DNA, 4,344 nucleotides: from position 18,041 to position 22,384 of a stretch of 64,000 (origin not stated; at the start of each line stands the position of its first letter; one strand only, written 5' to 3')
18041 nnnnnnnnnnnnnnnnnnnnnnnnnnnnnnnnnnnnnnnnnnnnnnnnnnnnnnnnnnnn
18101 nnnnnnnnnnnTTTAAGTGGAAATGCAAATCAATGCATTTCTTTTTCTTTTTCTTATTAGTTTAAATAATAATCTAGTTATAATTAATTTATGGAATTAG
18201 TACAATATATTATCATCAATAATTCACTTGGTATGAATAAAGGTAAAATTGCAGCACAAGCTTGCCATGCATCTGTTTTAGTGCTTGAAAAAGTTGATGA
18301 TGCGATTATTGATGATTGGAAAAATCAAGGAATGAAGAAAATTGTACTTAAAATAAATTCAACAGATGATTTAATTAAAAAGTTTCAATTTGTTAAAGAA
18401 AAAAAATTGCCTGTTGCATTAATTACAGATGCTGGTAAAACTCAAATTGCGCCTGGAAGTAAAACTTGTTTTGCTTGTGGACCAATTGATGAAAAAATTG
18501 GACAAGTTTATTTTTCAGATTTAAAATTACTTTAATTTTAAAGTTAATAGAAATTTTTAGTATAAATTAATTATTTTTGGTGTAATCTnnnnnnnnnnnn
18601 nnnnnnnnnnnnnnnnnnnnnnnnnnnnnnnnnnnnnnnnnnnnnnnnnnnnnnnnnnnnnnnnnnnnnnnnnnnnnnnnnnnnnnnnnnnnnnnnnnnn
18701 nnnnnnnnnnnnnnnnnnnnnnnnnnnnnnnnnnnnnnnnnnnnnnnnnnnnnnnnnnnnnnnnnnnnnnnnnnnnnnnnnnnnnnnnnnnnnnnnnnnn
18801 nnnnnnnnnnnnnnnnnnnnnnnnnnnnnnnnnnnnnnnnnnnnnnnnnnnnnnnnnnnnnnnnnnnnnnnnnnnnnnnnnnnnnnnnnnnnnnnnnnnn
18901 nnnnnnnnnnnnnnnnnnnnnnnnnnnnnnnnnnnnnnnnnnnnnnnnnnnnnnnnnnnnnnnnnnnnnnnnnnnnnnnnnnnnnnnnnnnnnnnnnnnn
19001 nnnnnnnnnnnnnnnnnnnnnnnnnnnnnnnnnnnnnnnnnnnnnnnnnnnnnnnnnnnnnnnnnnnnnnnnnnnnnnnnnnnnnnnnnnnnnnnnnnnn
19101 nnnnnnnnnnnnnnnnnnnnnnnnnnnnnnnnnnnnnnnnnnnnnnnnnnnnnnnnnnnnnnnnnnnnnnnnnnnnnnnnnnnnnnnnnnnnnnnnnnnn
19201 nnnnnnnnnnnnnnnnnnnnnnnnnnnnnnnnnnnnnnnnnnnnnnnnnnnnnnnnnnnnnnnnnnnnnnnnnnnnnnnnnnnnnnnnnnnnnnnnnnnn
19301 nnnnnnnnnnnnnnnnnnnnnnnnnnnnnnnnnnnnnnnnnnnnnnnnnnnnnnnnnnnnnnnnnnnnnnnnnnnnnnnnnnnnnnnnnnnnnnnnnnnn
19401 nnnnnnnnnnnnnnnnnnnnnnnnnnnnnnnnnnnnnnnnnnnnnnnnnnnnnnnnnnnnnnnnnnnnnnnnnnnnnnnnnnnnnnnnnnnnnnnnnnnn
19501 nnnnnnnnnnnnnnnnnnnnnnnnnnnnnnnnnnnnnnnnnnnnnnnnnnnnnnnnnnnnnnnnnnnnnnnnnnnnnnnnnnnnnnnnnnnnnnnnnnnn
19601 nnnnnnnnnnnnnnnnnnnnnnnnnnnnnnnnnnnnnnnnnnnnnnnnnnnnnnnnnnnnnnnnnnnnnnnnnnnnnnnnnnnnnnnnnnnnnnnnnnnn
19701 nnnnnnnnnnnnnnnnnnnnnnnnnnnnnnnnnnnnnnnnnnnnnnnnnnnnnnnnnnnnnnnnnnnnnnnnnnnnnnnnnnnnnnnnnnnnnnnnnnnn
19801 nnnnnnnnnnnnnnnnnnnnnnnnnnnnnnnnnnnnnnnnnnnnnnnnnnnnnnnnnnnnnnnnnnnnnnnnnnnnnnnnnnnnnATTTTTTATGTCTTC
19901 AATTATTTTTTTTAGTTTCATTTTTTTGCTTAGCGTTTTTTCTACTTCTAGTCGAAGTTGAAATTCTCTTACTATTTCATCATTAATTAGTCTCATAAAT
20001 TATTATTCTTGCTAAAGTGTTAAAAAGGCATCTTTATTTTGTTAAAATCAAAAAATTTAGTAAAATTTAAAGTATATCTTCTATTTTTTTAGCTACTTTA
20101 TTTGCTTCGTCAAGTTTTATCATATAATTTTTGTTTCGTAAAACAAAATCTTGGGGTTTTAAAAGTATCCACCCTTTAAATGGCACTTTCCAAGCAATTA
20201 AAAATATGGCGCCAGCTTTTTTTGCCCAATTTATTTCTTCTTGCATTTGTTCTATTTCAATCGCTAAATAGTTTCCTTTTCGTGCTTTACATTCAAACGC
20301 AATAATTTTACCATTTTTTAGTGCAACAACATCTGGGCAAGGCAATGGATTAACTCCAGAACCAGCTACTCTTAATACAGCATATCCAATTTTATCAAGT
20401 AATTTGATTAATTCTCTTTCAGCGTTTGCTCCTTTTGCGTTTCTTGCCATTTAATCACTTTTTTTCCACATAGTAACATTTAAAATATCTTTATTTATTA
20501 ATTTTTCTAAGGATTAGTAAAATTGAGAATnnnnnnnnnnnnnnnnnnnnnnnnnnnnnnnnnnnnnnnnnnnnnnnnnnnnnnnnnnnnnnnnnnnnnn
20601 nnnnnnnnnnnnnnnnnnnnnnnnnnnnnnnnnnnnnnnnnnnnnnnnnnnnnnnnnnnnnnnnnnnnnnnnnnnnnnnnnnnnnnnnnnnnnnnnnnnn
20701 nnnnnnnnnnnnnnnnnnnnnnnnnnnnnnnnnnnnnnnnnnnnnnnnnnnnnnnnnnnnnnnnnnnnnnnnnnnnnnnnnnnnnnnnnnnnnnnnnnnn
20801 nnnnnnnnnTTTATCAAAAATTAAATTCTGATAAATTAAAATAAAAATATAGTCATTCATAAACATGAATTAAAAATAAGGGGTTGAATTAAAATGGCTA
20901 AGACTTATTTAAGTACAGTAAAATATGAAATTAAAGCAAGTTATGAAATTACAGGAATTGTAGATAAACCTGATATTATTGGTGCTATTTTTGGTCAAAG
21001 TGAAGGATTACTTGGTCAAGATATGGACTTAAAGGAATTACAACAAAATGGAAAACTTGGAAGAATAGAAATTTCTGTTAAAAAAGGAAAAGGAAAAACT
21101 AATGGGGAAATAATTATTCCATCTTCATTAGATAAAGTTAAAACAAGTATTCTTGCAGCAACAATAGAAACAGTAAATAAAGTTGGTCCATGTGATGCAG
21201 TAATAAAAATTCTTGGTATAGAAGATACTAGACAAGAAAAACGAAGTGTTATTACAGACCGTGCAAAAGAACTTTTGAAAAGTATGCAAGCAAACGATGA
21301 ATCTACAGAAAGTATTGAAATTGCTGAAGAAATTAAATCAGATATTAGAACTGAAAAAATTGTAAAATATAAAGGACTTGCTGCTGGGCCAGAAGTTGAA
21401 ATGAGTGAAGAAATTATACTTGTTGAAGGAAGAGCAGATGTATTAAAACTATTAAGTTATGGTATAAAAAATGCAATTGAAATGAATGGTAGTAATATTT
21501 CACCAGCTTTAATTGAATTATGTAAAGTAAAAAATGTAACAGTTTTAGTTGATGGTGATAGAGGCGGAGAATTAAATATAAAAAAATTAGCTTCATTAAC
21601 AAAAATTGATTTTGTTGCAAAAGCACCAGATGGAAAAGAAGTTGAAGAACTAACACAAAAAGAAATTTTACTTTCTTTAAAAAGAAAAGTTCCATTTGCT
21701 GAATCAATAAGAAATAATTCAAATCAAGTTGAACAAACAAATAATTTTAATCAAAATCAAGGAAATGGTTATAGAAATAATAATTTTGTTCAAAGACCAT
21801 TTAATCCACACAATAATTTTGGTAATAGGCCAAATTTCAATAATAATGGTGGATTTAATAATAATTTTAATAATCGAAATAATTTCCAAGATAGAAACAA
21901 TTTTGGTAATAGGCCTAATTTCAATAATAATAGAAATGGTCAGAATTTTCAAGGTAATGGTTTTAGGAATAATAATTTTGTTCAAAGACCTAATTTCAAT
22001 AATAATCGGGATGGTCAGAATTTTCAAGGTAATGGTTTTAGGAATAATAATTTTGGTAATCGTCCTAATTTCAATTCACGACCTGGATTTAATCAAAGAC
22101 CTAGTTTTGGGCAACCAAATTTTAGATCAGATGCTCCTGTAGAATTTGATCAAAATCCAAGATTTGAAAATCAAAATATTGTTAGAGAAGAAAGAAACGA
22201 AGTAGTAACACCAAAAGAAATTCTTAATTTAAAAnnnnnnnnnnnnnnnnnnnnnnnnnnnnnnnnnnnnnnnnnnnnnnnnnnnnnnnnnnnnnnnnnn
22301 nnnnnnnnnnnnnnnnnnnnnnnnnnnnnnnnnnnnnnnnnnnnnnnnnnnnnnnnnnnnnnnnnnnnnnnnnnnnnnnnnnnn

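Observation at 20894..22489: Low-complexity N/F/R/G-rich insertion of about 140 aa with tandem DNA repeats in archaeal DnaG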

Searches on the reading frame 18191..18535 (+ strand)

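Call 42: search_protein_families(library=pfam, proteins=[window:18191-18535:+], max_evalue=0.0001)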
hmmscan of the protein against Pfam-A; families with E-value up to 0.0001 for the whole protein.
window:18191-18535:+ (114 aa): 1 family
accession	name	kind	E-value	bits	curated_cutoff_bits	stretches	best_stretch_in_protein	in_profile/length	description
PF01981.21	PTH2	-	1.3e-33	116.1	23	1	4-114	2-115/115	Peptidyl-tRNA hydrolase PTH2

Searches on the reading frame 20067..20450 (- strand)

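Call 23: search_protein_families(library=pfam, proteins=[window:20067-20450:-], max_evalue=0.01)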
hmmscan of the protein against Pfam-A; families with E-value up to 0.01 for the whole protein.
window:20067-20450:- (127 aa): 2 families
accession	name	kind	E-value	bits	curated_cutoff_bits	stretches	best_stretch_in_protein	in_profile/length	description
PF01870.24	Hjc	-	2.2e-25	88.9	21.1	1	10-100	2-92/93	Archaeal holliday junction resolvase (hjc)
PF24608.2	PDDEXK_15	-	0.0048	17.3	27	1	4-76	3-82/164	Phage putative PDDEXK endonuclease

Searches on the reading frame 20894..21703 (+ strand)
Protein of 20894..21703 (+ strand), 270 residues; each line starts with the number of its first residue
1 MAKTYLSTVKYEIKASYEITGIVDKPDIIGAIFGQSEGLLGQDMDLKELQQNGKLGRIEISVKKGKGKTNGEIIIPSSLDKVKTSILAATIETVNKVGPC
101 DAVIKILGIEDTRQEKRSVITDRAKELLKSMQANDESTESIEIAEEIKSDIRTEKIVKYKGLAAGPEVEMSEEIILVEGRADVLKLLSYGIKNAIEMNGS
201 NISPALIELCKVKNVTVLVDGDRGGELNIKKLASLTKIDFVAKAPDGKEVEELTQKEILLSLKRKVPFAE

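Call 29: search_protein_representatives(protein=window:20894-21703:+)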
Query: 270 residues. Proteins with E-value up to 0.001 (for the whole library): 907; up to 1e-10: 669; up to 1e-30: 302. The best 150 are listed.
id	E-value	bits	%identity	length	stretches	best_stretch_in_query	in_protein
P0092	3.6e-118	409.9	74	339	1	1-269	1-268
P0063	6.8e-117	405.7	75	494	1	1-266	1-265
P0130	6.8e-91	320.6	59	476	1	1-266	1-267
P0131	3.5e-90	318.2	59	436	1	1-269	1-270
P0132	1.3e-89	316.4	60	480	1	1-269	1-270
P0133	7.4e-89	313.9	59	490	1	1-267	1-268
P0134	8.1e-88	310.5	58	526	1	1-266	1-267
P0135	1.0e-87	310.1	59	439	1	1-267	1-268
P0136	2.4e-87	309.0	56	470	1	1-268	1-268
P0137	4.6e-87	308.0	58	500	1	1-268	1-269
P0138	6.3e-87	307.6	56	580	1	1-269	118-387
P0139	5.3e-86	304.6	59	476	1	1-267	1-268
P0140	7.6e-86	304.0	52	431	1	1-270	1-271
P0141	1.4e-85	303.1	58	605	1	1-267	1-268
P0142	2.7e-85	302.2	54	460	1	1-269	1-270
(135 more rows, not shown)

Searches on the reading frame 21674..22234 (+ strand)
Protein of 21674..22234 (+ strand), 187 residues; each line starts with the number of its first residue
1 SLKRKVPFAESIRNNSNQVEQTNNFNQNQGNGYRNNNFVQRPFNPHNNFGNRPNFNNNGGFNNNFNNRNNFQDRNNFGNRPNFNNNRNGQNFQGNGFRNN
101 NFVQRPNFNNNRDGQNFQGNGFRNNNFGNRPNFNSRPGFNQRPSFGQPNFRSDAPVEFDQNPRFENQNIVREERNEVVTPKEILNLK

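Call 28: find_homologous_proteins(query=window:21674-22234:+, max_evalue=0.001)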
Query window:21674-22234:+: 85 candidates shared short words with the query, none scored E <= 0.001.
